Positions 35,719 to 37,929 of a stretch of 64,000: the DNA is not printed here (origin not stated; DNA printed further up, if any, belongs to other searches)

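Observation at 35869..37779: Orphan 636-aa type IV prepilin-like protein with four cysteine-rich Ig-like repeats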

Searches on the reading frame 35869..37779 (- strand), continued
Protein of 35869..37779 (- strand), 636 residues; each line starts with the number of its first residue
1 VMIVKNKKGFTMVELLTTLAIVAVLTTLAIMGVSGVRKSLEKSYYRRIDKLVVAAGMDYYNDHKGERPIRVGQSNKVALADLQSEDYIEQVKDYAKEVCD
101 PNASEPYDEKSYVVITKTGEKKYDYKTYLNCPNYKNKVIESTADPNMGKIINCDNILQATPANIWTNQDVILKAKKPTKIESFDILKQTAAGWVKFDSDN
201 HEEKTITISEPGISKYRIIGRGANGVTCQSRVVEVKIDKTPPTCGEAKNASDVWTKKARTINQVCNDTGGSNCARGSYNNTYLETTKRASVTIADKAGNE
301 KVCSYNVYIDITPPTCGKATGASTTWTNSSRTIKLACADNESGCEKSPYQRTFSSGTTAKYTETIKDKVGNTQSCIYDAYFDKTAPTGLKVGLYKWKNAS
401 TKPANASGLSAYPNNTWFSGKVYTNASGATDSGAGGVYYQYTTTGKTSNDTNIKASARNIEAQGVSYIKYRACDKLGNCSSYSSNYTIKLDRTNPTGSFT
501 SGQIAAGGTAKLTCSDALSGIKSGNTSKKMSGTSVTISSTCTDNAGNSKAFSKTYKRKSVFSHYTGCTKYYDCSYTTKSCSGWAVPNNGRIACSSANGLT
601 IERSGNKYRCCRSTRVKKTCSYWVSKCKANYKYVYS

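Call 59: find_encoding_contigs(protein=P0173, flank=10000, max_places=2)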
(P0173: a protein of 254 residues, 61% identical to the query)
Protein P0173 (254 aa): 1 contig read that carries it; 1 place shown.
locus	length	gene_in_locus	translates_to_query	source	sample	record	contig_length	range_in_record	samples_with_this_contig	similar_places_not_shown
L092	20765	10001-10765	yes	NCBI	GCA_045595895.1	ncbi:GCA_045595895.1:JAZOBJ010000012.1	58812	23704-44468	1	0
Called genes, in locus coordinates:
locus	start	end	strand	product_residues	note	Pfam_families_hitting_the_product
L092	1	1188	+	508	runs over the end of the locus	PF16403:Bact_surface_Ig-like, PF01522:Polysacc_deac_1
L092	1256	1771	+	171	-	PF09419:PGP_phosphatase, PF00702:Hydrolase, PF13419:HAD_2 (weak), PF13242:Hydrolase_like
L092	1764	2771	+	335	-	PF08477:Roc (faint), PF00350:Dynamin_N (faint), PF02421:FeoB_N (faint), PF21516:YqeH-like_C (faint), PF00071:Ras (faint), PF03193:RsgA_GTPase, PF01926:MMR_HSR1, PF04548:AIG1 (weak), +1 more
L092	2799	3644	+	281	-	PF02661:Fic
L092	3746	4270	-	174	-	PF20122:DUF6512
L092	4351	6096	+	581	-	PF01807:Zn_ribbon_DnaG, PF08275:DNAG_N, PF01751:Toprim, PF13155:Toprim_2, PF13662:Toprim_4, PF10410:DnaB_bind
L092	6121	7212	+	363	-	PF03979:Sigma70_r1_1, PF00140:Sigma70_r1_2, PF04542:Sigma70_r2, PF04539:Sigma70_r3, PF04545:Sigma70_r4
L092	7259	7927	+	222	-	PF12847:Methyltransf_18, PF04816:TrmK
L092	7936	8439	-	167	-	-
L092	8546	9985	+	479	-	PF00482:T2SSF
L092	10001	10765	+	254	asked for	PF06750:A24_N_bact, PF01478:Peptidase_A24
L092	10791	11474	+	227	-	-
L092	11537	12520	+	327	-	PF03851:UvdE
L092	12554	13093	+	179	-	-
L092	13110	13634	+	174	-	-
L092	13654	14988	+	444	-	PF25888:WHD_DnaB, PF07261:DnaB_2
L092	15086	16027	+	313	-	-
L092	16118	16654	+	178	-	-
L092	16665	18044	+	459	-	-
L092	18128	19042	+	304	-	PF03969:AFG1_ATPase (weak), PF05673:DUF815 (weak), PF01695:IstB_IS21 (weak), PF00308:Bac_DnaA (weak)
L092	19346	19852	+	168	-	-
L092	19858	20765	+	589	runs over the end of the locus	PF07973:tRNA_SAD, PF00587:tRNA-synt_2b, PF03129:HGTP_anticodon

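Call 62: find_homologous_proteins(query=L048:1654-2847:-, max_evalue=1e-30)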
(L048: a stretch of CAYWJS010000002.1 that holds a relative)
Query L048:1654-2847:- (397 aa): 8000 proteins with E <= 1e-30 among 8000 candidates; the best 120 are listed.
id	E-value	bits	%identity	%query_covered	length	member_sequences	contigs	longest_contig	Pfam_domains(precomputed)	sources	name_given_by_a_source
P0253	1.3e-252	855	100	100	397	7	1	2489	PF13173.13,PF00437.27,PF13401.13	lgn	-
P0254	2.7e-166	571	66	99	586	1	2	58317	PF00437.27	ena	-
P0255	5.0e-166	571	66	99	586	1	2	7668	PF00437.27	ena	-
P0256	5.0e-166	571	66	99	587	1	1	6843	PF00437.27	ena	-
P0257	1.4e-165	569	66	99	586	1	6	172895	PF00437.27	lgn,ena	-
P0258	1.5e-165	569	66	99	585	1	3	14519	PF00437.27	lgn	-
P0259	1.5e-165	569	66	99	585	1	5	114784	PF00437.27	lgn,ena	-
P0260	1.5e-165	569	66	99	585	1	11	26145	PF00437.27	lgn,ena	-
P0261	1.5e-165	569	66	99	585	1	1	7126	PF00437.27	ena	-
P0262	1.5e-165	569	66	99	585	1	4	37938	PF00437.27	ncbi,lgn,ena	-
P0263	1.5e-165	569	66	99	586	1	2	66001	PF00437.27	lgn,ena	-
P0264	1.5e-165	569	66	99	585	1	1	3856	PF00437.27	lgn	-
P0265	1.5e-165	569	66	99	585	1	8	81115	PF00437.27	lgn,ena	-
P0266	1.5e-165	569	66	99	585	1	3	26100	PF00437.27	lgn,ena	-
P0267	1.5e-165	569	66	99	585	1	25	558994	PF00437.27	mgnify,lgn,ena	mgnify:FL=1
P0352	4.5e-162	558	63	99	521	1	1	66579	PF13173.13,PF00437.27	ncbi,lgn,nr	ncbi:MAG: GspE/PulE family protein [Bacilli bacterium]|nr:GspE/PulE family protein [Bacilli bacteriu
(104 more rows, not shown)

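Call 63: find_encoding_contigs(protein=P0352, flank=10000, max_places=1)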
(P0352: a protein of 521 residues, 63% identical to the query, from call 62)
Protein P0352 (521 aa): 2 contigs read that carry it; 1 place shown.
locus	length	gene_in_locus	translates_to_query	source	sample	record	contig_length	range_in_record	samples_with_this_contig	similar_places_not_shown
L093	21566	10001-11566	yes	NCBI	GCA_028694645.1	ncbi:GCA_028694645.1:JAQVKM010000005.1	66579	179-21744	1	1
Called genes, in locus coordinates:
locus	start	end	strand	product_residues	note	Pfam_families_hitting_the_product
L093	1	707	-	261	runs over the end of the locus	PF02796:HTH_7 (faint)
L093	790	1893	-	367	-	PF02540:NAD_synthase (weak), PF03054:tRNA_Me_trans, PF20259:tRNA_Me_trans_M, PF20258:tRNA_Me_trans_C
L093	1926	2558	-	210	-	PF01944:SpoIIM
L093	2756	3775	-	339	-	PF03418:Peptidase_A25, PF06866:DUF1256 (faint)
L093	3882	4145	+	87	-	PF01649:Ribosomal_S20p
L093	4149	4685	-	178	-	-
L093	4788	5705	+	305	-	PF01841:Transglut_core (weak)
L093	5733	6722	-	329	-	PF05362:Lon_C (faint), PF13180:PDZ_2 (weak)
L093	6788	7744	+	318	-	PF07670:Gate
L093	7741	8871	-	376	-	-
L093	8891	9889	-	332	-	PF19789:DUF6273 (weak)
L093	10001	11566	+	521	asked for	PF00437:T2SSE, PF13173:AAA_14 (weak)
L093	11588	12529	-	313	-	PF06144:DNA_pol3_delta, PF21694:DNA_pol3_delta_C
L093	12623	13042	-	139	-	-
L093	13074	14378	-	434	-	PF00675:Peptidase_M16, PF05193:Peptidase_M16_C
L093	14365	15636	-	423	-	PF05193:Peptidase_M16_C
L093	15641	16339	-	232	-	PF01048:PNP_UDP_1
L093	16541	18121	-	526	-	PF01522:Polysacc_deac_1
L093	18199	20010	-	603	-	PF00664:ABC_membrane, PF00005:ABC_tran, PF09818:ABC_ATPase (faint), PF13401:AAA_22 (faint)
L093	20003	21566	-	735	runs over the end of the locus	PF00664:ABC_membrane, PF00005:ABC_tran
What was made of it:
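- pilB in L093 lies near spoIIM and the germination protease gene (call 63).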

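Call 70: search_protein_families(library=pfam, alignment_id=A1, max_evalue=0.001)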
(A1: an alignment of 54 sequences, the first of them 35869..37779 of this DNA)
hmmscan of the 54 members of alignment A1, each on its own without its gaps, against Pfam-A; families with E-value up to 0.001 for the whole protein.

A. member 1, window:35869-37779:- (636 aa): 1 family
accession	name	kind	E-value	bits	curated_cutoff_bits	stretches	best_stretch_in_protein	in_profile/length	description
PF07963.17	N_methyl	-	5.4e-06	26.2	21.2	1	5-29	2-26/27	Prokaryotic N-terminal methylation motif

B. families by the number of members that match (of 54 scanned): 14 families
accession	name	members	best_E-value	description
PF07963.17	N_methyl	53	3.2e-09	Prokaryotic N-terminal methylation motif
PF12245.14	Big_3_2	11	2.9e-14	Bacterial Ig-like domain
PF24893.1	DUF7743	10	6e-10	Domain of unknown function (DUF7743)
PF19028.6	TSP1_spondin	3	1e-15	Spondin-like TSP1 domain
PF00090.25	TSP_1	3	7.4e-09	Thrombospondin type 1 domain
PF13750.12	Big_3_3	3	0.00013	Bacterial Ig-like domain (group 3)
PF19077.6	Big_13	2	1.6e-07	Bacterial Ig-like domain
PF19030.6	TSP1_ADAMTS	2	5.1e-06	Thrombospondin type 1 domain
PF19127.6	Choline_bind_3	1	2.1e-15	Choline-binding repeat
PF09479.16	Flg_new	1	8.2e-15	Listeria-Bacteroides repeat domain (List_Bact_rpt)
PF01473.26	Choline_bind_1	1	6.7e-11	Putative cell wall binding repeat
PF20044.4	DUF6446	1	0.00014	Family of unknown function (DUF6446)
PF19035.6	TSP1_CCN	1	0.00038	CCN3 Nov like TSP1 domain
PF22851.2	CATSPERG_Ig-like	1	0.0007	CATSPERG Ig-like domain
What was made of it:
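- Closest known: Big_3/DUF7743-type bacterial Ig-like repeat adhesins of Gram-positive bacteria. Same: Homologues of this protein match Big_3_2, DUF7743, Big_3_3 and Big_13 (call 70).
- Among 54 scanned members: N_methyl in 53, Big_3_2 in 11, DUF7743 in 10, thrombospondin TSP1 modules in 3, and choline-binding and List_Bact repeats in 1 each (call 70).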

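Call 75: find_encoding_contigs(protein=P0141, flank=10000, max_places=2)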
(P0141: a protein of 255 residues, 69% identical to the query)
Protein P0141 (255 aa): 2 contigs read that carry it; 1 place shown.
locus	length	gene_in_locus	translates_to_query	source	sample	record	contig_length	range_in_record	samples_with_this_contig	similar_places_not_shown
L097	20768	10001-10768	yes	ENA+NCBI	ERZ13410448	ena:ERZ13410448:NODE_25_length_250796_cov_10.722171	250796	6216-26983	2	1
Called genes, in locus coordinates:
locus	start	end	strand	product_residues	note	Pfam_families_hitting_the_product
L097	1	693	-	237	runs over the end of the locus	PF04542:Sigma70_r2, PF04545:Sigma70_r4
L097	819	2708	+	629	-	PF07523:Big_3 (faint), PF16403:Bact_surface_Ig-like, PF01522:Polysacc_deac_1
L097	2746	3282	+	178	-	PF00702:Hydrolase, PF09419:PGP_phosphatase, PF13242:Hydrolase_like (weak)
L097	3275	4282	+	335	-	PF00071:Ras (faint), PF02421:FeoB_N (weak), PF21516:YqeH-like_C (faint), PF03193:RsgA_GTPase, PF00009:GTP_EFTU (faint), PF00350:Dynamin_N (faint), PF01926:MMR_HSR1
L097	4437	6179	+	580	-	PF01807:Zn_ribbon_DnaG, PF08275:DNAG_N, PF01751:Toprim, PF13155:Toprim_2, PF13362:Toprim_3 (weak), PF13662:Toprim_4, PF10410:DnaB_bind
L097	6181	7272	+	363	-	PF03979:Sigma70_r1_1, PF00140:Sigma70_r1_2, PF04542:Sigma70_r2, PF04539:Sigma70_r3, PF04545:Sigma70_r4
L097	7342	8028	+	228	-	PF12847:Methyltransf_18, PF04816:TrmK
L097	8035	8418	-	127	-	PF14181:YqfQ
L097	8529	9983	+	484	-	PF00482:T2SSF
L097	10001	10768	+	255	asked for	PF06750:A24_N_bact, PF01478:Peptidase_A24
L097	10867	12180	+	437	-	PF25888:WHD_DnaB, PF07261:DnaB_2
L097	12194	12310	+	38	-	-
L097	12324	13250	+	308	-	PF04851:ResIII (faint), PF01695:IstB_IS21, PF03969:AFG1_ATPase (weak), PF00308:Bac_DnaA (weak)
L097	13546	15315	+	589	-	PF07973:tRNA_SAD, PF00587:tRNA-synt_2b, PF03129:HGTP_anticodon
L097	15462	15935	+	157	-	PF02381:MraZ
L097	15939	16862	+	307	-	PF01795:Methyltransf_5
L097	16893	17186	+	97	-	PF04977:DivIC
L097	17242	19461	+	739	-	PF03717:PBP_dimer, PF00905:Transpeptidase, PF03793:PASTA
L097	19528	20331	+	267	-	PF06541:ABC_trans_CmpB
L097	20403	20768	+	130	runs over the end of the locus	-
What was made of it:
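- The pair occurs again in L097 (call 75). The machinery genes are themselves scattered: pilC-pilD next to rpoD-trmK, and pilB alone (calls 59, 63, 75).
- Tried and rejected: P0141 turned out to come from another sample (call 75).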

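Call 80: search_protein_families(library=phrogs, proteins=[window:35869-37779:-, L090:2035-3708:+], max_evalue=0.001)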
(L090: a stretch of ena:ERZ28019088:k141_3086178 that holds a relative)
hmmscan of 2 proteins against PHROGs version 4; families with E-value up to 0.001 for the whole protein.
window:35869-37779:- (636 aa): 0 families

L090:2035-3708:+ (558 aa): 3 families
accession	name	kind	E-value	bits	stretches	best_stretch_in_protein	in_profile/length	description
phrog_12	-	head and packaging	4.6e-13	50.1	1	95-507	185-595/646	portal protein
phrog_2662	-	head and packaging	2.2e-11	44.1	1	106-306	181-373/717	portal protein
phrog_5929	-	head and packaging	3e-05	24.4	1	210-308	56-154/228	portal protein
